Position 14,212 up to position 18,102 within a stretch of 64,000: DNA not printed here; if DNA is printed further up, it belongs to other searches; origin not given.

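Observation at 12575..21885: Translationally coupled four-gene nuclease/helicase module: NERD-SF1 helicase, UvrD-Cas4-type nuclease, SbcD, hook-less SbcC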

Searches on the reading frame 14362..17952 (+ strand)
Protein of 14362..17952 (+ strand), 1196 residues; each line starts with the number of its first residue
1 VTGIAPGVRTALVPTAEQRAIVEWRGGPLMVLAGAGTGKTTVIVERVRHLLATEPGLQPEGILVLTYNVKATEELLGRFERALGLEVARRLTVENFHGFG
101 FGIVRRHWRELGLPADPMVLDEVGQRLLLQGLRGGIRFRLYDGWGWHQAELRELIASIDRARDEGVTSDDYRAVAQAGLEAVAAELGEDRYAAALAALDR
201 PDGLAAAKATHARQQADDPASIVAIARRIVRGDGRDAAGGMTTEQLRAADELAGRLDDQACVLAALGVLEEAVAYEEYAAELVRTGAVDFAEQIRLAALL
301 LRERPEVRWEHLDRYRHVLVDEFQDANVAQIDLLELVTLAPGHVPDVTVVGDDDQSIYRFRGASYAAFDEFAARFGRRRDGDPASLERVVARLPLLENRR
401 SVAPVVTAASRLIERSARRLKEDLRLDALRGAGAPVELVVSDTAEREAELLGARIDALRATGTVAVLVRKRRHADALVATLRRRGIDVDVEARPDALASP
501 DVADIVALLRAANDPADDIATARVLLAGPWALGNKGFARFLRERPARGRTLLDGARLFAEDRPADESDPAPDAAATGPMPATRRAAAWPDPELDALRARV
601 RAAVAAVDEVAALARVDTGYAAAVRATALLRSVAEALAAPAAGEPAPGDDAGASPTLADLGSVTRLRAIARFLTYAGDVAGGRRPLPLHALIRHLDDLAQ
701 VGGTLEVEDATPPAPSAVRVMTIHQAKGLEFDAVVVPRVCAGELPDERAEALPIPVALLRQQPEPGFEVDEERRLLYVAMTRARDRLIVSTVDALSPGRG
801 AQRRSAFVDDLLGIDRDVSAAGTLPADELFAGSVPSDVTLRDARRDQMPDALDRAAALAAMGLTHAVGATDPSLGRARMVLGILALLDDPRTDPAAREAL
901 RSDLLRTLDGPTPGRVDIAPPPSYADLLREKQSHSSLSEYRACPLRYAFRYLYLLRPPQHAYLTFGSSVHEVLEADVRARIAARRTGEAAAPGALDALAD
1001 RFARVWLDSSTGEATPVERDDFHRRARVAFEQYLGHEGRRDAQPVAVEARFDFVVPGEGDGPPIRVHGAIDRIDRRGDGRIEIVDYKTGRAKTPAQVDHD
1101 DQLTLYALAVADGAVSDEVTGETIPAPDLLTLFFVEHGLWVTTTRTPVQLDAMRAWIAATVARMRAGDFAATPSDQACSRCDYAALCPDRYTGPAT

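Call 7: search_protein_families(library=pfam, proteins=[window:14362-17952:+], max_evalue=0.01)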
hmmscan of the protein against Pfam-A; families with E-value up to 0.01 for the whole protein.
window:14362-17952:+ (1196 aa): 7 families
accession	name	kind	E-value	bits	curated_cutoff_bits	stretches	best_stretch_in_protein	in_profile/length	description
PF00580.27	UvrD-helicase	-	1e-49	170.1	23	2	272-375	170-270/271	UvrD/REP helicase N-terminal domain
PF12705.13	PDDEXK_1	-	4.7e-44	151.6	22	1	933-1188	3-247/247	PD-(D/E)XK nuclease superfamily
PF13361.12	UvrD_C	-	2.8e-35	122.8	25.6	2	711-792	284-348/350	UvrD-like helicase C-terminal domain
PF13245.12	AAA_19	-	5.7e-17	62.6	25.1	2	23-80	8-62/134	AAA domain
PF13538.12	UvrD_C_2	-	1.2e-13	51.1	27.4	2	718-750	2-36/52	UvrD-like helicase C-terminal domain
PF01443.25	Viral_helicase1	-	1.9e-05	25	21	0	719-789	178-226/228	Viral superfamily 1 RNA helicase core domain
PF13087.12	AAA_12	-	0.0023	18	27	1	716-789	137-190/195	AAA domain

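Call 8: search_protein_families(library=padloc, proteins=[window:14362-17952:+], max_evalue=0.01)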
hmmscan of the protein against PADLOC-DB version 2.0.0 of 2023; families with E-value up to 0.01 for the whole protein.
window:14362-17952:+ (1196 aa): 56 families (the best 25 are shown)
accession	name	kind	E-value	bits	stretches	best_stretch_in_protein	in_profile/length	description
PDLC00114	GajB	-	4.1e-66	221.9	3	273-524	174-414/635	UrvD helicase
PDLC03802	RTasHel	-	1.9e-53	180.4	3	262-539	141-382/675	DRT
PDLC00132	GajB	-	4.7e-50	168.9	3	16-126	6-111/625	UrvD helicase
PDLC00117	GajB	-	3.9e-44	149.2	3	272-490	176-378/604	UrvD helicase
PDLC00103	GajB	-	7.4e-41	138.8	3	286-513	183-401/612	UrvD helicase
PDLC00130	GajB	-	3.1e-30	103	3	266-417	158-294/589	UrvD helicase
PDLC00107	GajB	-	9.4e-30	101.7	3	276-375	177-273/587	UrvD helicase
PDLC00112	GajB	-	3.5e-29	99.9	3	217-377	106-271/581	UrvD helicase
PDLC00104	GajB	-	2.6e-28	97.1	3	283-377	134-224/574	UrvD helicase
PDLC00121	GajB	-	3.7e-28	96.4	2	13-114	5-107/565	UrvD helicase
PDLC00119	GajB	-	1e-27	95.3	3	274-372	178-273/565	UrvD helicase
PDLC00123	GajB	-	1.2e-26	91.5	3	276-372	138-231/540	UrvD helicase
PDLC00144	GajB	-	3.1e-26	90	3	22-107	23-108/559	UrvD helicase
PDLC00134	GajB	-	3.7e-26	90.2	2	282-510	177-400/431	UrvD helicase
PDLC00122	GajB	-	4.5e-25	86.5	3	313-372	161-218/502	UrvD helicase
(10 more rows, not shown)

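Call 9: search_protein_families(library=ncbifam, proteins=[window:14362-17952:+], max_evalue=0.01)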
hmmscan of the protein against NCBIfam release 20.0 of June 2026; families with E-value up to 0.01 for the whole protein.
window:14362-17952:+ (1196 aa): 19 families
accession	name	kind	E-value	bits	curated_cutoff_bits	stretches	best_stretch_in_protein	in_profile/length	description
TIGR01073.1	pcrA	equivalog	2.7e-65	221.1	911.2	3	273-538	168-421/725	DNA helicase PcrA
TIGR01074.1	rep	equivalog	8.9e-62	209.3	951.45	3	271-526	163-406/668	DNA helicase Rep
TIGR01075.1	uvrD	equivalog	2.4e-60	204.7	1144.45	3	274-556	168-437/715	DNA helicase II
NF008743.0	PRK11773.1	equivalog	1.5e-57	195.5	965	3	274-551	173-437/720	DNA helicase II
NF008172.0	PRK10919.1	equivalog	8.2e-45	153.2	1168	3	273-526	166-407/673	DNA helicase Rep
TIGR02785.1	addA_Gpos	equivalog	8.7e-38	129.8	707.65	3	248-411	319-478/1234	helicase-exonuclease AddAB subunit AddA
NF008276.0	PRK11054.1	equivalog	2.7e-37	128.6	543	3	16-107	200-286/684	DNA helicase IV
TIGR02784.1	addA_alphas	equivalog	3.9e-34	118.2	860.75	4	264-410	339-490/1138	double-strand break repair helicase AddA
TIGR00609.1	recB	equivalog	2.2e-29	102.2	696.05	3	276-364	331-420/1175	exodeoxyribonuclease V subunit beta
NF010485.0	PRK13909.1-2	equivalog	2.9e-20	72.1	650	1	313-371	330-394/909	RecB-like helicase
NF010487.0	PRK13909.1-4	equivalog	1.4e-16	59.9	759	1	312-377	324-396/924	RecB-like helicase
TIGR02786.1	addB_alphas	equivalog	1.3e-13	50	486.5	1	963-1117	788-934/1024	double-strand break repair protein AddB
NF008128.0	PRK10876.1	equivalog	8.9e-08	30.2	1697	1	313-365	376-427/1181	exodeoxyribonuclease V subunit beta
TIGR03623.1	TIGR03623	subfamily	6.2e-07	28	299.6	1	1063-1115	734-784/876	probable DNA repair protein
NF041464.1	HelD_BACSU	equivalog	8.9e-07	27.2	419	0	314-483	546-695/779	RNA polymerase recycling motor HelD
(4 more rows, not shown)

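Call 18: search_solved_structures(query=window:14362-17952:+, max_evalue=0.00001)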
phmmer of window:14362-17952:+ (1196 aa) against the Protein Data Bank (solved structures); distinct sequences matched with E-value up to 0.00001: 19.
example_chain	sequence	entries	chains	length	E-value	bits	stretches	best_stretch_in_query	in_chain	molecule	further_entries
1uaa_A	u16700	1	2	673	7.4e-40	139.8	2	272-527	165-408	PROTEIN (ATP-DEPENDENT DNA HELICASE REP.)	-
4c2u_A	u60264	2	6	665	2.4e-38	134.8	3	272-547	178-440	DNA HELICASE II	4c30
9dci_A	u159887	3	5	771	2.4e-38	134.8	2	272-535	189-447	ATP-dependent DNA helicase UvrD1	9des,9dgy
4c2t_A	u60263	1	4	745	4.9e-38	133.8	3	272-547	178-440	DNA HELICASE II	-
3lfu_A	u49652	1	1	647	3.9e-36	127.5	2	274-538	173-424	DNA helicase II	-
2is1_A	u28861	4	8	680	6.8e-36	126.7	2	274-538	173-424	DNA helicase II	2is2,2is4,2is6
1pjr_A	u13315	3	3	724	9.4e-34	119.6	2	274-536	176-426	PCRA | ATP-DEPENDENT HELICASE PCRA | HELICASE PCRA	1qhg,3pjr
6ppu_B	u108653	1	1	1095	1.1e-32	116.1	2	287-746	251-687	UvrD/REP helicase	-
7sjr_B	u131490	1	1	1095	5.1e-32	113.9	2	287-746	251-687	DNA helicase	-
6ppr_B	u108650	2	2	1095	9.8e-32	112.9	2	287-746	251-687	UvrD/REP helicase | DNA 3'-5' helicase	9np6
6ppj_B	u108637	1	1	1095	9.6e-30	106.3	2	287-746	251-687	UvrD/REP helicase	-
2pjr_A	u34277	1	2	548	2.7e-27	98.2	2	274-536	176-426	PROTEIN (HELICASE PCRA)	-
3u44_A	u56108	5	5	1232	3e-17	65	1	303-382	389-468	ATP-dependent helicase/nuclease subunit A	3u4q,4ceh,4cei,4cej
1qhh_B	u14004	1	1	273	1.9e-14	55.7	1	274-534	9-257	PROTEIN (PCRA (SUBUNIT))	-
1qhh_A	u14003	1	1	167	6.6e-12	47.3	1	16-129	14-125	PROTEIN (PCRA (SUBUNIT))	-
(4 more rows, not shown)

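Call 42: find_related_loci(query=A2, collection=metagenome_contigs, flank=10000)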
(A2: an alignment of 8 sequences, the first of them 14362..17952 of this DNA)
Query A2 (1196 aa) in metagenome_contigs; peptide patterns used: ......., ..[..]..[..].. (x = any residue, [..] = any of these).
600 stretches matched a pattern (row limit reached: there are more); 394 encode a relative of the query (tblastn E <= 1e-3); the best 80 are kept; 80 distinct loci.
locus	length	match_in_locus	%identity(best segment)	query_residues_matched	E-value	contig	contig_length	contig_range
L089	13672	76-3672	38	5-1194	0e+0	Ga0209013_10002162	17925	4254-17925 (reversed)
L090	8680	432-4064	40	15-1191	2e-177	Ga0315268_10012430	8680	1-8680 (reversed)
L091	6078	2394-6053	37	15-1195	1e-173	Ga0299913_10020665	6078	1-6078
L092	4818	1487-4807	37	15-1136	2e-165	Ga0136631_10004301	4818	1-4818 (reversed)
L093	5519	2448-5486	37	15-993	2e-129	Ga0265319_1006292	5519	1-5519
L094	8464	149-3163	35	226-1191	2e-126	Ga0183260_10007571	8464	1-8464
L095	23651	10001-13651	38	1-1194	3e-171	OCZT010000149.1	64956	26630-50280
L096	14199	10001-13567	39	15-1195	7e-117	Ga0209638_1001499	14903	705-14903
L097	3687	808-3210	40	15-792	1e-114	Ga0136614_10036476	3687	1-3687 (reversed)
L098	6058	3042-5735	36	12-836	3e-99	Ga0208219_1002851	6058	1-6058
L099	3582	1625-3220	45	15-532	2e-96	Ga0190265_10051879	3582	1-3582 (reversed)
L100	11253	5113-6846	43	1-555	2e-92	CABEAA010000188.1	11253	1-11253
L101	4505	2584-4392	39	15-610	5e-88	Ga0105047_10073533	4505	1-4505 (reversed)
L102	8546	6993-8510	41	15-458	7e-73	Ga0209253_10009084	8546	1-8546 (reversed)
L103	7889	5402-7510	42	9-532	7e-71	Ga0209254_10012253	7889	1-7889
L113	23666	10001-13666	46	15-1191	2e-90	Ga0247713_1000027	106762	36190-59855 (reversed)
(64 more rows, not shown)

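Call 65: find_homologous_proteins(query=window:14362-17952:+, max_evalue=1e-10)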
Query window:14362-17952:+ (1196 aa): 3707 proteins with E <= 1e-10 among 8000 candidates; the best 120 are listed.
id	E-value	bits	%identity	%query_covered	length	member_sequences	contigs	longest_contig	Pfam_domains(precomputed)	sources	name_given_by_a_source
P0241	0.0e+0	2578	100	100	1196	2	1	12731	PF13538.13,PF12705.14,PF01443.25,PF13361.13,PF13245.13,PF00580.28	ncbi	-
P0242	0.0e+0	1966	79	99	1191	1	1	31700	PF13538.13,PF12705.14,PF01443.25,PF13604.13,PF13361.13,PF13245.13,PF00580.28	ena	-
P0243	0.0e+0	1903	77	99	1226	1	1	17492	PF13538.13,PF12705.14,PF01443.25,PF13361.13,PF13245.13,PF00580.28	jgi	jgi:DNA helicase-2/ATP-dependent DNA helicase PcrA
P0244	6.7e-201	688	43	66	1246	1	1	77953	PF13538.13,PF12705.14,PF13604.13,PF13361.13,PF13245.13,PF00580.28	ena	-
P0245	1.9e-199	683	43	66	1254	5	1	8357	PF13538.13,PF12705.14,PF13604.13,PF13361.13,PF13245.13,PF00580.28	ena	-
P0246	2.2e-199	683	42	98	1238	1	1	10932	PF13538.13,PF12705.14,PF01443.25,PF13604.13,PF13361.13,PF13245.13,PF00580.28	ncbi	-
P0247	7.5e-198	678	42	67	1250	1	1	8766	PF13538.13,PF12705.14,PF13604.13,PF13361.13,PF13245.13,PF00580.28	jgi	-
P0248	5.5e-197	675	40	99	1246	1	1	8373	PF13538.13,PF12705.14,PF13604.13,PF13361.13,PF13245.13,PF00580.28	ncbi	-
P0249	3.1e-194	666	38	98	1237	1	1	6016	PF13538.13,PF12705.14,PF01443.25,PF13604.13,PF13361.13,PF13245.13,PF00580.28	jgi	jgi:superfamily I DNA/RNA helicase/RecB family exonuclease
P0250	5.9e-194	665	41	66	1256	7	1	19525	PF13538.13,PF12705.14,PF13604.13,PF13361.13,PF13245.13,PF00580.28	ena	-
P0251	3.1e-193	663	40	98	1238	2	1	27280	PF13538.13,PF12705.14,PF13604.13,PF13361.13,PF13245.13,PF00580.28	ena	-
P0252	1.0e-192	661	43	65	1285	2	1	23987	PF13538.13,PF12705.14,PF13604.13,PF13361.13,PF13245.13,PF00580.28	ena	-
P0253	1.2e-192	661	39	99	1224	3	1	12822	PF13538.13,PF12705.14,PF13361.13,PF13245.13,PF00580.28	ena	-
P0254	2.2e-192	660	39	98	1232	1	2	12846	PF13538.13,PF12705.14,PF13604.13,PF13361.13,PF13245.13,PF00580.28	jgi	jgi:superfamily I DNA/RNA helicase/RecB family exonuclease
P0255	4.7e-190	652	39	99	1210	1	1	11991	PF13538.13,PF12705.14,PF13604.13,PF13361.13,PF13245.13,PF00580.28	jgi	jgi:superfamily I DNA/RNA helicase/RecB family exonuclease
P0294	3.4e-183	630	36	98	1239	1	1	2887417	PF13538.13,PF12705.14,PF01443.25,PF13604.13,PF13361.13,PF13245.13,PF00580.28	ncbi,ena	-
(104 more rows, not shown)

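Call 66: find_encoding_contigs(protein=P0242, flank=10000, max_places=2)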
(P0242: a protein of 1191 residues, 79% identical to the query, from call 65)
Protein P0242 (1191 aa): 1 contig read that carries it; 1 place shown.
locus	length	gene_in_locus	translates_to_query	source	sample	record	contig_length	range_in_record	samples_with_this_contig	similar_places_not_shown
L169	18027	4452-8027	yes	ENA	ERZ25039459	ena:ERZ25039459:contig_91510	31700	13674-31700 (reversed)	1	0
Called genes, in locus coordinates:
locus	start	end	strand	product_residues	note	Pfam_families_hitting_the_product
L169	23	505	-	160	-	PF00027:cNMP_binding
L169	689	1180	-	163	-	-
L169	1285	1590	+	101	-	PF10009:DUF2252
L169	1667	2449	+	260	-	PF20208:ARPP-1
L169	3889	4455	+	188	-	PF13538:UvrD_C_2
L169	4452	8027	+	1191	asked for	PF00580:UvrD-helicase, PF01443:Viral_helicase1 (faint), PF13245:AAA_19, PF13604:AAA_30 (faint), PF13245:AAA_19 (weak), PF00580:UvrD-helicase, PF13361:UvrD_C, PF12705:PDDEXK_1, +1 more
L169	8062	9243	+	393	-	PF00149:Metallophos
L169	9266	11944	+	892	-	PF02463:SMC_N (faint), PF13175:AAA_15 (weak), PF13476:AAA_23 (weak), PF13555:AAA_29 (weak)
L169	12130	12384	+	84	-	PF04014:MazE_antitoxin (weak)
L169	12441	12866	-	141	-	PF02452:PemK_toxin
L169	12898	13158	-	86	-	-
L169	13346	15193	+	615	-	PF13191:AAA_16 (faint), PF09848:SLFN-g3_helicase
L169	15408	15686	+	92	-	-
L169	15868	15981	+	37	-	-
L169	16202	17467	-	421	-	-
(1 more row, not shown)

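Call 67: find_encoding_contigs(protein=P0294, flank=8000, max_places=1)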
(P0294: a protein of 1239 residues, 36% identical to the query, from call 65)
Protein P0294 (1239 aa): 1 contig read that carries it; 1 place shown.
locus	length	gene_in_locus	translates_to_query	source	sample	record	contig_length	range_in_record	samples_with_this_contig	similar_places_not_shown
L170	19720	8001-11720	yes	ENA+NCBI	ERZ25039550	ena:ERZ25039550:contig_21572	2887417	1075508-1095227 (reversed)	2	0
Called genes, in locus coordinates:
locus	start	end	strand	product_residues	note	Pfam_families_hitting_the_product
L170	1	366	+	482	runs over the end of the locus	PF00282:Pyridoxal_deC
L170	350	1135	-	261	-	PF08486:SpoIID (weak)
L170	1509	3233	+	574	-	PF12679:ABC2_membrane_2, PF12730:ABC2_membrane_4 (faint), PF13346:ABC2_membrane_5 (weak)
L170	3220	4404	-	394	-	PF00155:Aminotran_1_2, PF01041:DegT_DnrJ_EryC1, PF01053:Cys_Met_Meta_PP (weak)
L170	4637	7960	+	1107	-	PF00211:Guanylate_cyc, PF13191:AAA_16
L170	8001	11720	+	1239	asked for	PF00580:UvrD-helicase, PF01443:Viral_helicase1 (faint), PF13245:AAA_19, PF13604:AAA_30 (faint), PF13361:UvrD_C, PF13538:UvrD_C_2 (faint), PF12705:PDDEXK_1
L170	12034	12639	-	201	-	PF13560:HTH_31, PF01381:HTH_3 (faint)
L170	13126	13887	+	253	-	PF00497:SBP_bac_3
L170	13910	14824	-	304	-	-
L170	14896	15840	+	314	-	PF02126:PTE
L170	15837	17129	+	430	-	PF00890:FAD_binding_2 (weak), PF01134:GIDA (weak), PF01266:DAO (weak), PF07992:Pyr_redox_2 (weak), PF12831:FAD_oxidored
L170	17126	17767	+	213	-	PF01081:Aldolase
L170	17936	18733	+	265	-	PF23441:SDR (weak), PF00106:adh_short, PF08659:KR, PF13561:adh_short_C2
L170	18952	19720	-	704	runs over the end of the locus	PF01326:PPDK_N, PF00391:PEP-utilizers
